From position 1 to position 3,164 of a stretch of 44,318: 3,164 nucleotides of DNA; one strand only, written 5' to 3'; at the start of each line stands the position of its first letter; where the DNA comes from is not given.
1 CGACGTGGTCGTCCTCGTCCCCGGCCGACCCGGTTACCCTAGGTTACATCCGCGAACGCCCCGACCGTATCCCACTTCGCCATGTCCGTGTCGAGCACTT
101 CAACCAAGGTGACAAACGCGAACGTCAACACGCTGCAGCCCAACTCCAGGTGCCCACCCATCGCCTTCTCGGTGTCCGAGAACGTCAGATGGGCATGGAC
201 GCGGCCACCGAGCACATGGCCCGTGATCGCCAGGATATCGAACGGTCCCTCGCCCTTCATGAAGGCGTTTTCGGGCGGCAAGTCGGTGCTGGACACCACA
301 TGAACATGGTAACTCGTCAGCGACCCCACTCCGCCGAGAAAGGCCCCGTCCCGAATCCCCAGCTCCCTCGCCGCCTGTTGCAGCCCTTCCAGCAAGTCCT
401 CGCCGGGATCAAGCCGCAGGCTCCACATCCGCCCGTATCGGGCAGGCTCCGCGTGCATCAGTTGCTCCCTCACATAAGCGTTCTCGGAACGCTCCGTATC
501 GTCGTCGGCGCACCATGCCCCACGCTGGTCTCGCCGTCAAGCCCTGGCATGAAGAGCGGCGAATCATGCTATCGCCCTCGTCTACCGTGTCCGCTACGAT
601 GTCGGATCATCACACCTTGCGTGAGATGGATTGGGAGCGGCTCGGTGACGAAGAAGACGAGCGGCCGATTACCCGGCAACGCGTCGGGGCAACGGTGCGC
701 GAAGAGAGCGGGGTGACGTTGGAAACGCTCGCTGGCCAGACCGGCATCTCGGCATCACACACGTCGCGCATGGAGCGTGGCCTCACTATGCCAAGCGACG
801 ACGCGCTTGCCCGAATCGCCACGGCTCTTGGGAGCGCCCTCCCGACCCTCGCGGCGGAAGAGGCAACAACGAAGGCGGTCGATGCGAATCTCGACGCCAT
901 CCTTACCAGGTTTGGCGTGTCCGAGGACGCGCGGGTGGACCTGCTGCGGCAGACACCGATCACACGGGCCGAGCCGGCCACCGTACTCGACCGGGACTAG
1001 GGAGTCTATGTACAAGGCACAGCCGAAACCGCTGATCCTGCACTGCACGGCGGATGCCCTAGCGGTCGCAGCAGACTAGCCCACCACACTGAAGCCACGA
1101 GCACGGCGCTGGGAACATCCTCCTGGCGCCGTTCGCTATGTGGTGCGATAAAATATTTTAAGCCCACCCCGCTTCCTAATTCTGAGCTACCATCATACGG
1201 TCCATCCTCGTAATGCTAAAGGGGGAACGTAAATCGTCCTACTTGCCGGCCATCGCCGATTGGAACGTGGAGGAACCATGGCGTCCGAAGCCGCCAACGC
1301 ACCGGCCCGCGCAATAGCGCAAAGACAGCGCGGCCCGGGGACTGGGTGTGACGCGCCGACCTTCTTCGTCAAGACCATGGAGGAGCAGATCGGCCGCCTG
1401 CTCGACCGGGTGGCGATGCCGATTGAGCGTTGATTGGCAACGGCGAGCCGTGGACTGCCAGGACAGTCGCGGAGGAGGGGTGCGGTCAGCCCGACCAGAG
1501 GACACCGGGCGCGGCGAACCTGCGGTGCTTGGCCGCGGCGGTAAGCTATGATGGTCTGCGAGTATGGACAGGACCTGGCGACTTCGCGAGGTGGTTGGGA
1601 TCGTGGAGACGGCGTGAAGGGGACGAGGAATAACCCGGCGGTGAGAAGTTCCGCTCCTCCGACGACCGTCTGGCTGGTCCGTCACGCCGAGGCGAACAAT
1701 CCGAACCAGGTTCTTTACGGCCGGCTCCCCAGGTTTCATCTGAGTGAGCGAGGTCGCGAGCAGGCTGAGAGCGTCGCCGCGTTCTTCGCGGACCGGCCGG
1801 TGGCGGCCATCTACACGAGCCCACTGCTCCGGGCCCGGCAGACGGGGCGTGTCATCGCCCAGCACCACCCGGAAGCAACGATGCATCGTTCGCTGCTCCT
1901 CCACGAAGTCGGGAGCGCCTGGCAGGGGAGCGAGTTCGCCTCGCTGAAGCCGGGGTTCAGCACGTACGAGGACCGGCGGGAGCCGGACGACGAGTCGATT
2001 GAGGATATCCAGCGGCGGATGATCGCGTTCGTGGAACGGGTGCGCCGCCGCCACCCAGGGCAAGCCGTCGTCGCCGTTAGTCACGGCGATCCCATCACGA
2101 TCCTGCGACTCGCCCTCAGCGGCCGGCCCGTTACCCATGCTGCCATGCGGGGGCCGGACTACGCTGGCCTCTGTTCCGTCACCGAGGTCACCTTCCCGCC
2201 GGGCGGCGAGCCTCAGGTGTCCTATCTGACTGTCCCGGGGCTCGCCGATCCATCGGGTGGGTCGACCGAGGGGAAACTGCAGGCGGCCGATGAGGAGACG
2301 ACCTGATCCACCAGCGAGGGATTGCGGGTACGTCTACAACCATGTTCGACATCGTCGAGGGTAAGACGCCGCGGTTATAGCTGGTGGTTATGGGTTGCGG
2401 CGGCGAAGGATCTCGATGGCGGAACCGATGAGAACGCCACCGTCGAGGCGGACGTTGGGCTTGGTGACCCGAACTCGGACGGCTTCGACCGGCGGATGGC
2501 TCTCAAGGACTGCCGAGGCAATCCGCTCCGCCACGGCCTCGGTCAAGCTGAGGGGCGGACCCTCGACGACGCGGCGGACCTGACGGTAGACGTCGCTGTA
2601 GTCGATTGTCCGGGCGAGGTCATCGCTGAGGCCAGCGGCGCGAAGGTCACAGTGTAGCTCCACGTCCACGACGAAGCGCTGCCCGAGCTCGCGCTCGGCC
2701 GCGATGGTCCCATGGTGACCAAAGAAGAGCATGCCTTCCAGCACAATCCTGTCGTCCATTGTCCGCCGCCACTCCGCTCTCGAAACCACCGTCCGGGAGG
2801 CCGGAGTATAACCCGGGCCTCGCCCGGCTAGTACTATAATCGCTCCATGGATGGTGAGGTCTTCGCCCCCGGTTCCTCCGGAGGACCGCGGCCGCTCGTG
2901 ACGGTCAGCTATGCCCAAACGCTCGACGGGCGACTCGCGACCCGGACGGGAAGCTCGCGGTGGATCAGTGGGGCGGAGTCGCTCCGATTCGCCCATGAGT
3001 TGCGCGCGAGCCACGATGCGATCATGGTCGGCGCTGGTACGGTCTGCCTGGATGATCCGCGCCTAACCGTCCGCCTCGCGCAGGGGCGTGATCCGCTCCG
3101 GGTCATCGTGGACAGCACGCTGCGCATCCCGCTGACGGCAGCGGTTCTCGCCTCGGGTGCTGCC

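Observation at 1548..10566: Mixed pterin-branch and pyrimidine-branch enzyme cluster with methyl- and glycosyltransferases: a possible pathway to a tailored pteridine or azapteridine-like metabolite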

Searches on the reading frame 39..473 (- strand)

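Call 6: search_protein_families(library=pfam, proteins=[window:39-473:-], max_evalue=0.01)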
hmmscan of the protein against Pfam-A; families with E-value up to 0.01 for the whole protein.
window:39-473:- (144 aa): 1 family
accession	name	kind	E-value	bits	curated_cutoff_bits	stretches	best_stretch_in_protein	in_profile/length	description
PF03479.20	PCC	-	1.2e-18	67.9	25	1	17-126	3-115/117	Plants and Prokaryotes Conserved (PCC) domain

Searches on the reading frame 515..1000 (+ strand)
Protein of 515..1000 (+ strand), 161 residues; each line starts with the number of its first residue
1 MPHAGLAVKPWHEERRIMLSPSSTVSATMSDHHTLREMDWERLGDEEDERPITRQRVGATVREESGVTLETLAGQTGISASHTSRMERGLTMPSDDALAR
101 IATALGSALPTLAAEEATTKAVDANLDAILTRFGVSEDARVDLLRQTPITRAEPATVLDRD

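Call 6: search_protein_families(library=pfam, proteins=[window:515-1000:+], max_evalue=0.01)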
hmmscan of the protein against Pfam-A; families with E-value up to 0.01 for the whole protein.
window:515-1000:+ (161 aa): 3 families
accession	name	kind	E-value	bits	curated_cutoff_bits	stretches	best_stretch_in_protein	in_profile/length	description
PF13560.12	HTH_31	-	2.7e-11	44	27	1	61-107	9-56/64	Helix-turn-helix domain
PF01381.28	HTH_3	-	8.9e-09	35.7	23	1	61-108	4-51/55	Helix-turn-helix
PF13443.12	HTH_26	-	0.0012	19.5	22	1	63-106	7-51/63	Cro/C1-type HTH DNA-binding domain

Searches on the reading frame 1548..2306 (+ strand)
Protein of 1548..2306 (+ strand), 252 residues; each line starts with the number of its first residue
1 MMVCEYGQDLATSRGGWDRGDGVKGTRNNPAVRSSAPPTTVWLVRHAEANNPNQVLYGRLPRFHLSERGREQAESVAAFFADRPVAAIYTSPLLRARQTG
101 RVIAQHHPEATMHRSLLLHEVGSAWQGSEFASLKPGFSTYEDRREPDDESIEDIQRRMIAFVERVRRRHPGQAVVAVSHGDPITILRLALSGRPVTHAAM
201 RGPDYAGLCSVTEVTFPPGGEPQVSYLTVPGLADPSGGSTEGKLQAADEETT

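Call 5: search_protein_families(library=pfam, proteins=[window:1548-2306:+], max_evalue=0.01)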
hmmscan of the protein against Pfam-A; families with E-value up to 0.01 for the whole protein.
window:1548-2306:+ (252 aa): 1 family
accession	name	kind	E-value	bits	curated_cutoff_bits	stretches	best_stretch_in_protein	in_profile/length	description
PF00300.27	His_Phos_1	-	1.7e-33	116.4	21.7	1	41-220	1-185/194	Histidine phosphatase superfamily (branch 1)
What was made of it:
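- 1548..2306 (+): Histidine phosphatase (branch 1). It is a neighbour whose membership in the pathway is unproven. Pfam His_Phos_1 E 2e-33 (call 5).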

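Call 7: search_protein_families(library=ncbifam, proteins=[window:1548-2306:+], max_evalue=0.001)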
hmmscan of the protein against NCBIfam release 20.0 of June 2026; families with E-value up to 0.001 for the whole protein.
window:1548-2306:+ (252 aa): 11 families
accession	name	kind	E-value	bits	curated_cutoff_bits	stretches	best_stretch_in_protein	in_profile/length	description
NF005567.0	PRK07238.1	equivalog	1.3e-22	80.7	326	1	31-208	170-355/378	bifunctional RNase H/acid phosphatase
TIGR03162.1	ribazole_cobC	equivalog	8.1e-22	77.5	162.9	1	41-208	1-173/176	alpha-ribazole phosphatase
TIGR03848.1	MSMEG_4193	subfamily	1.4e-21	76.9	203.85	1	40-184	1-157/204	MSMEG_4193 family putative phosphomutase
NF045917.1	PhserinePhPspA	equivalog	8e-19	68.2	350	1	41-192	4-163/211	phosphoserine phosphatase PspA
NF038349.1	dPGM_arch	equivalog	2.4e-18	66.7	225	1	42-184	2-142/194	2,3-diphosphoglycerate-dependent phosphoglycerate mutase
NF011580.0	PRK15004.1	equivalog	2.6e-09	37.4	250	1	41-180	3-150/203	adenosylcobalamin/alpha-ribazole phosphatase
NF002901.0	PRK03482.1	equivalog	5.3e-09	36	261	1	41-195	4-166/215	2,3-diphosphoglycerate-dependent phosphoglycerate mutase GpmB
TIGR00249.1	sixA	equivalog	3.6e-06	26.9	74.5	1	41-109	3-69/154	phosphohistidine phosphatase SixA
NF002217.0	PRK01112.1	equivalog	5.3e-05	22.7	320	0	42-109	5-72/228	2,3-bisphosphoglycerate-dependent phosphoglycerate mutase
NF009994.0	PRK13463.1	equivalog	0.00028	20.7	277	0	39-182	3-154/203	phosphoserine phosphatase 1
NF052369.1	PmrG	equivalog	0.00059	19.3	170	0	40-108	22-91/168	lipopolysaccharide core heptose(II)-phosphate phosphatase PmrG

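Call 49: search_solved_structures(query=window:1548-2306:+, max_evalue=0.000001)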
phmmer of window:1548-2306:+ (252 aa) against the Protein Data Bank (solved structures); distinct sequences matched with E-value up to 0.000001: 6.
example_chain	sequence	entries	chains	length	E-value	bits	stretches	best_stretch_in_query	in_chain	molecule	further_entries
4ij5_A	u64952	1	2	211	9.5e-11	45.3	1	42-198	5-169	Phosphoserine phosphatase 1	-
8s6q_A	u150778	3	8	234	1.9e-09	41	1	39-187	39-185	Phosphoglycerate mutase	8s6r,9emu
4ij6_A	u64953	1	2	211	1.9e-09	41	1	43-198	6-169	Phosphoserine phosphatase 1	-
8s7m_A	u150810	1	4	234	1.3e-08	38.3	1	39-187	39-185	Phosphoglycerate mutase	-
1ebb_A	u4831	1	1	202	1.4e-07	34.9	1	39-215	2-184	PHOSPHATASE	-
1h2e_A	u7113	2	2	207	1.5e-07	34.8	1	39-215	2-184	PHOSPHATASE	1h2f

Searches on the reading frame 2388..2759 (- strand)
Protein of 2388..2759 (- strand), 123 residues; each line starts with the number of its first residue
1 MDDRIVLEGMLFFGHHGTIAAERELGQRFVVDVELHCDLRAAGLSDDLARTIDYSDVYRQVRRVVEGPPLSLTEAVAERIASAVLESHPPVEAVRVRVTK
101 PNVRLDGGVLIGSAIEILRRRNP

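Call 7: search_protein_families(library=ncbifam, proteins=[window:2388-2759:-], max_evalue=0.001)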
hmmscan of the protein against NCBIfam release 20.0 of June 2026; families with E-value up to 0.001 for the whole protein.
window:2388-2759:- (123 aa): 4 families
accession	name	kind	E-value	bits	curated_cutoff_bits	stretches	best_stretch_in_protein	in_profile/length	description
TIGR00525.1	folB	equivalog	4.3e-29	101.3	72.15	1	3-103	1-101/116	dihydroneopterin aldolase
TIGR00526.1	folB_dom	domain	5.2e-25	88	45.05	1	3-103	2-102/122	FolB domain-containing protein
NF008614.0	PRK11593.1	equivalog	2.7e-11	43.9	184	1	16-103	15-101/119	bifunctional dihydroneopterin aldolase/7,8-dihydroneopterin epimerase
NF008418.0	PRK11245.1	equivalog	6e-06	26.4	152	1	20-102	23-104/121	dihydroneopterin triphosphate 2'-epimerase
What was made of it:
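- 2388..2759 (-): FolB, a canonical 7,8-dihydroneopterin aldolase, divergent from the RibD_C operon. It is a clade-level accessory of the cluster. NCBIfam folB equivalog 101 bits against a 72-bit cut-off (call 7).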

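Call 69: search_solved_structures(query=window:2388-2759:-, max_evalue=0.00001, show_alignments=2)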
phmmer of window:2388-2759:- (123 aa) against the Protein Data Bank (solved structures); distinct sequences matched with E-value up to 0.00001: 15.
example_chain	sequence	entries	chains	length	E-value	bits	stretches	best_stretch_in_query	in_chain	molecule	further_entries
1sql_A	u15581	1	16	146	1.1e-28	103.2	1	2-122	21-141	dihydroneopterin aldolase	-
1dhn_A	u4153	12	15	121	1.5e-24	89.9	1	1-120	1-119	7,8-DIHYDRONEOPTERIN ALDOLASE | Dihydroneopterin aldolase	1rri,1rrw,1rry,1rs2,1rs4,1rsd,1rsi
5f3m_A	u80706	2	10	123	1e-21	80.8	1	3-121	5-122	7,8-dihydroneopterin aldolase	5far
8su7_A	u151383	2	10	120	1.1e-21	80.7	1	3-121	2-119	7,8-dihydroneopterin aldolase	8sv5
1nbu_B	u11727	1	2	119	8.1e-19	71.4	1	1-104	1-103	Probable dihydroneopterin aldolase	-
1nbu_C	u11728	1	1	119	8.7e-19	71.3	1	1-104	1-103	Probable dihydroneopterin aldolase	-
1nbu_A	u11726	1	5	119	5.8e-18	68.7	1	1-104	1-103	Probable dihydroneopterin aldolase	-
9b2e_A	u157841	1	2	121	5.9e-18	68.7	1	1-105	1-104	7,8-dihydroneopterin aldolase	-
1z9w_A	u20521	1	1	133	7.9e-18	68.3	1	1-105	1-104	Dihydroneopterin aldolase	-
3o1k_A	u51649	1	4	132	1.9e-11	47.7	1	3-103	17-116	Dihydroneopterin aldolase FolB, putative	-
2cg8_A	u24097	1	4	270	9.7e-10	42.2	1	3-102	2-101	DIHYDRONEOPTERIN ALDOLASE 6-HYDROXYMETHYL-7,8-DIHYDROPTERIN SYNTHASE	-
2o90_A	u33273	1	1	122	1.9e-09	41.2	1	13-103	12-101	Dihydroneopterin aldolase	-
3r2e_A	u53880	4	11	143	4.9e-07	33.4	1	13-104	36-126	Dihydroneopterin aldolase | 7,8-dihydroneopterin aldolase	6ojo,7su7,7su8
7su4_A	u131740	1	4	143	1.8e-06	31.6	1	13-104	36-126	7,8-dihydroneopterin aldolase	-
7su6_A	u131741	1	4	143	3.1e-06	30.9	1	13-103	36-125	7,8-dihydroneopterin aldolase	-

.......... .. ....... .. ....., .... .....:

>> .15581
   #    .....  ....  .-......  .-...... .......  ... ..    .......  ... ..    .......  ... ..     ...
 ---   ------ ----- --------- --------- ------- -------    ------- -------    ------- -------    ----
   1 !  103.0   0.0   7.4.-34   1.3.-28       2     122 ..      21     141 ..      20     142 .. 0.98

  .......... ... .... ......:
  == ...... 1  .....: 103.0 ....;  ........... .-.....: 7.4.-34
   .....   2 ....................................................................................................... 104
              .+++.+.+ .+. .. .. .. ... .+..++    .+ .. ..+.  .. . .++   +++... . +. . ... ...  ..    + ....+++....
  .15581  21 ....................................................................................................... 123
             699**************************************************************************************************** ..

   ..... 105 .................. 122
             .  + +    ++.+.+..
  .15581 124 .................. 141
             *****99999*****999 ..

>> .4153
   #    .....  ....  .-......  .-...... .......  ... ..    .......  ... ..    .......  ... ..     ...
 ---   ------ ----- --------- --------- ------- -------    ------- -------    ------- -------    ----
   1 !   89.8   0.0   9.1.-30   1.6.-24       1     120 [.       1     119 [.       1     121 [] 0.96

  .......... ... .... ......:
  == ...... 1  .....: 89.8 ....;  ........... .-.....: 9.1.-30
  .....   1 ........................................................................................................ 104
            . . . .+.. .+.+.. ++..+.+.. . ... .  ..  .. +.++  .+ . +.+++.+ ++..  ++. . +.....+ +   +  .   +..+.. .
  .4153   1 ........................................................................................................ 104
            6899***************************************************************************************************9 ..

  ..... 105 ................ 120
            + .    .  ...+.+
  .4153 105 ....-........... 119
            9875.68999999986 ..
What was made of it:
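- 2388..2759 (-): Catalytic E/Y/E/K residues conserved against 1DHN (call 69).
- On Folate pterin branch (folE-folB-folK-folP): The NCBIfam equivalog is passed (call 7), and the E/Y/E/K residues are conserved (call 69).
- Checked: It passes the NCBIfam folB equivalog cut-off (101 vs 72 bits), and the catalytic E/Y/E/K residues are conserved against S. aureus DHNA (call 69).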

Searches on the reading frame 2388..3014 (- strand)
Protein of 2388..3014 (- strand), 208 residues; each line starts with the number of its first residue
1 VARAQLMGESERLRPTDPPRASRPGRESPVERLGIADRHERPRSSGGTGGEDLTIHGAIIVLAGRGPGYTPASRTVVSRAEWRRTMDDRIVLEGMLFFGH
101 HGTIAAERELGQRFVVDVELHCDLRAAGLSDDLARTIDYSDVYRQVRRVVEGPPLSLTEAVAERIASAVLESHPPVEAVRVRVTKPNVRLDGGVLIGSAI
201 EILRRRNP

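Call 5: search_protein_families(library=pfam, proteins=[window:2388-3014:-], max_evalue=0.01)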
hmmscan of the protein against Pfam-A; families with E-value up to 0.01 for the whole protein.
window:2388-3014:- (208 aa): 1 family
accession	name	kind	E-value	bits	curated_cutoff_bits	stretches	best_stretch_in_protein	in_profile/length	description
PF02152.23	FolB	-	1.8e-32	112.6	31.8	1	90-192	1-103/113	Dihydroneopterin aldolase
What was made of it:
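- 2388..2759 (-): Pfam FolB E 2e-32 (call 5).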
